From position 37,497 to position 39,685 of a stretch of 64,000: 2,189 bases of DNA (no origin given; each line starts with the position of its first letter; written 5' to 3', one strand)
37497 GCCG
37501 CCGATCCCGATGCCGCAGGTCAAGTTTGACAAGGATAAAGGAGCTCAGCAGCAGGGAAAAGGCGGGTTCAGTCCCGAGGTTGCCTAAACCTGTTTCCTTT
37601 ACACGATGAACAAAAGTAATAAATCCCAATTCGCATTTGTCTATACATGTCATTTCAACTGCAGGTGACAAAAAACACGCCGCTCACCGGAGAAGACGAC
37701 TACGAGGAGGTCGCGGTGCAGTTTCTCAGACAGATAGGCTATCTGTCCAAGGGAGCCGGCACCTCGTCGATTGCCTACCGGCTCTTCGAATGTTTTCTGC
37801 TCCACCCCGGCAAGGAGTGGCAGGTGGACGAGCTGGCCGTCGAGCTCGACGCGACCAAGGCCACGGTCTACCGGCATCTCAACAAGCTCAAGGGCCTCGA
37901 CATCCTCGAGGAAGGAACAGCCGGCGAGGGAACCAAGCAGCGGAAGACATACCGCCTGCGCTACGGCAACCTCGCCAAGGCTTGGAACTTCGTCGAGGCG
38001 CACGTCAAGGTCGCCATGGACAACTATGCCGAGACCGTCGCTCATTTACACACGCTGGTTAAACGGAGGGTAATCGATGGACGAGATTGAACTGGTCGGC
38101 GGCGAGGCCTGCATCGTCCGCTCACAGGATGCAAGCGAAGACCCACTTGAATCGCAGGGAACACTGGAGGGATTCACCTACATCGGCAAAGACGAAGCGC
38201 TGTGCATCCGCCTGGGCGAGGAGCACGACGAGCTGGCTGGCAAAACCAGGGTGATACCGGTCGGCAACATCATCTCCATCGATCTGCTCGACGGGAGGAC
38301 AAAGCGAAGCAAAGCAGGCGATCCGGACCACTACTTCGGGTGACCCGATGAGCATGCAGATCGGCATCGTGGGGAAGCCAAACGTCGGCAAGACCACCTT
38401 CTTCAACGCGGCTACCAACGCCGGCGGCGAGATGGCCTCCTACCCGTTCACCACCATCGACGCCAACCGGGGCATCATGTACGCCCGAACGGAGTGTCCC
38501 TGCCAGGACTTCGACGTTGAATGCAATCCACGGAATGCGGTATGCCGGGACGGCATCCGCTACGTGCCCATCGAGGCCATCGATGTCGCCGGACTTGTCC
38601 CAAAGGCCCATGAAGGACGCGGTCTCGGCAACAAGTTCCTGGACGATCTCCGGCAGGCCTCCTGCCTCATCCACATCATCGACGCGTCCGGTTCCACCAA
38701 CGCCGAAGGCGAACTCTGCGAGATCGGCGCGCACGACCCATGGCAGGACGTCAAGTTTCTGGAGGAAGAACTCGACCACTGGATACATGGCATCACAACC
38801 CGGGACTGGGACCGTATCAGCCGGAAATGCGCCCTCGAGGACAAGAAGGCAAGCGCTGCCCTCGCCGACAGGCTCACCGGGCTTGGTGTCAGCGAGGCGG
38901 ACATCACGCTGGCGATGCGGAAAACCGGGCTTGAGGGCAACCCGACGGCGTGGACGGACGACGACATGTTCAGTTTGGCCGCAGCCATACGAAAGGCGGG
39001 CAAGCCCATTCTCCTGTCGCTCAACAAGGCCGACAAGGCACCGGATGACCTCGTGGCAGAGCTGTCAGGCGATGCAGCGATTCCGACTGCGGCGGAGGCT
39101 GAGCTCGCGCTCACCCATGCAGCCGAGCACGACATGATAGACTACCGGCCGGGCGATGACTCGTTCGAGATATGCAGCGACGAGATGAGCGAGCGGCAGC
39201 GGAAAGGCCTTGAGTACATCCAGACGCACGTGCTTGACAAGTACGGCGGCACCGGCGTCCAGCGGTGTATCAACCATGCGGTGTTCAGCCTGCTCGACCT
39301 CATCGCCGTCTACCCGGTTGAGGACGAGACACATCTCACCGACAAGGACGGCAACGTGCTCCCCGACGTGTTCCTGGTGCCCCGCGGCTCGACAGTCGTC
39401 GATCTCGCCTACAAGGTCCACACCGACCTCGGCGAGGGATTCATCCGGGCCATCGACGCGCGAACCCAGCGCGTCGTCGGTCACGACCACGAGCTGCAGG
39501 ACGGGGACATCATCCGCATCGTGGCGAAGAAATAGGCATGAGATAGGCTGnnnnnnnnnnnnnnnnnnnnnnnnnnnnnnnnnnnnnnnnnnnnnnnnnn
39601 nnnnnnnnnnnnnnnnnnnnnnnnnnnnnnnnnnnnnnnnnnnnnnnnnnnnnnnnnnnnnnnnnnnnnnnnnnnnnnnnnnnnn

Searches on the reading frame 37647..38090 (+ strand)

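Call 3: search_protein_families(library=pfam, proteins=[window:37647-38090:+], max_evalue=0.01)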
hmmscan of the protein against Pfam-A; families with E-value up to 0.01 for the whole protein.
window:37647-38090:+ (147 aa): 5 families
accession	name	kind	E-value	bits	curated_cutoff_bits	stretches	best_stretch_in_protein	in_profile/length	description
PF12840.13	HTH_20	-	2.5e-06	27.8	27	1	43-88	6-49/51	Helix-turn-helix domain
PF09339.16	HTH_IclR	-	8.4e-05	22.7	22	1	43-88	5-49/52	IclR helix-turn-helix domain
PF01022.26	HTH_5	-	0.0001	22.5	22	1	59-88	17-46/47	Bacterial regulatory protein, arsR family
PF08279.18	HTH_11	-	0.0012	19.1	25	1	48-84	7-42/55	HTH domain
PF03551.20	PadR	-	0.0048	17.3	27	1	67-104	27-65/75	Transcriptional regulator PadR-like family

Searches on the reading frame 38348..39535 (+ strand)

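Call 3: search_protein_families(library=pfam, proteins=[window:38348-39535:+], max_evalue=0.01)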
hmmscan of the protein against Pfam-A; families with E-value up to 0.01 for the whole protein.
window:38348-39535:+ (395 aa): 5 families
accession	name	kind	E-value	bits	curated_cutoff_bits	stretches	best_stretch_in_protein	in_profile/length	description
PF08438.16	YGR210-like_G4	-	1e-32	113.2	24.7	1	225-326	2-108/108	Obg-like GTPase YGR210-like, G4 motif-containing domain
PF01926.29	MMR_HSR1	-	1.8e-18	67.1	21.9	1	4-127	1-100/113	50S ribosome-binding GTPase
PF02824.27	TGS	-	7.6e-15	55.1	22.2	1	333-392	6-59/60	TGS domain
PF02421.24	FeoB_N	-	6.4e-08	32.7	27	1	4-46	2-45/156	Ferrous iron transport protein B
PF06071.19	YchF-GTPase_C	-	0.001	19.6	27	0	344-368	17-41/84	Protein of unknown function (DUF933)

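Call 4: search_protein_families(library=ncbifam, proteins=[window:38348-39535:+], max_evalue=0.01)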
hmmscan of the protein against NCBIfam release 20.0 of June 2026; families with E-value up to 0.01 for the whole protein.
window:38348-39535:+ (395 aa): 17 families
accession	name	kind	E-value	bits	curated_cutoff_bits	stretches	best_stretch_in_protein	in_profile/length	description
NF007171.0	PRK09602.1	subfamily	3.3e-170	566.2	387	1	1-394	1-396/397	YchF-related putative GTPase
TIGR00092.1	TIGR00092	equivalog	1e-26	94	279.2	1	1-368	1-324/368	redox-regulated ATPase YchF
NF008956.1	PRK12299.1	equivalog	1.8e-20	73.2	300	2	78-170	211-288/327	GTPase ObgE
TIGR02729.1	Obg_CgtA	equivalog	1.5e-19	70.2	280.25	2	78-177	210-299/329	Obg family GTPase CgtA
NF008955.0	PRK12297.1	equivalog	2.9e-19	69.3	406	2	4-47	161-204/429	GTPase ObgE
NF008954.1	PRK12296.1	equivalog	1.4e-14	53.4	377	2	78-146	211-270/470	GTPase ObgE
TIGR00231.1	small_GTP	domain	4.3e-08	33.1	42.5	1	3-113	4-93/164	GTP-binding protein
TIGR03594.1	GTPase_EngA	equivalog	5.4e-07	29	306.7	1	4-23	177-196/432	ribosome biogenesis GTPase Der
TIGR00691.1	spoT_relA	subfamily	5.7e-06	24.9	499.2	1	340-395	371-424/687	RelA/SpoT family protein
NF008124.0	PRK10872.1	equivalog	4.4e-05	22.2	728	1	340-395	414-467/744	GTP diphosphokinase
NF000908.1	PRK00089.1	equivalog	6.9e-05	22.3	237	0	4-26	5-27/291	GTPase Era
TIGR00437.1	feoB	equivalog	0.00015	20.6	315.65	1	9-44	1-36/594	ferrous iron transport protein B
TIGR03156.1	GTP_HflX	equivalog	0.00022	20.3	216.75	0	3-40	190-227/351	GTPase HflX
TIGR00436.1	era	equivalog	0.0014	18.1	116.25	1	4-37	2-36/270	GTPase Era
TIGR00450.1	mnmE_trmE_thdF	equivalog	0.0021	17.2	252.6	0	3-25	210-232/446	tRNA uridine-5-carboxymethylaminomethyl(34) synthesis GTPase MnmE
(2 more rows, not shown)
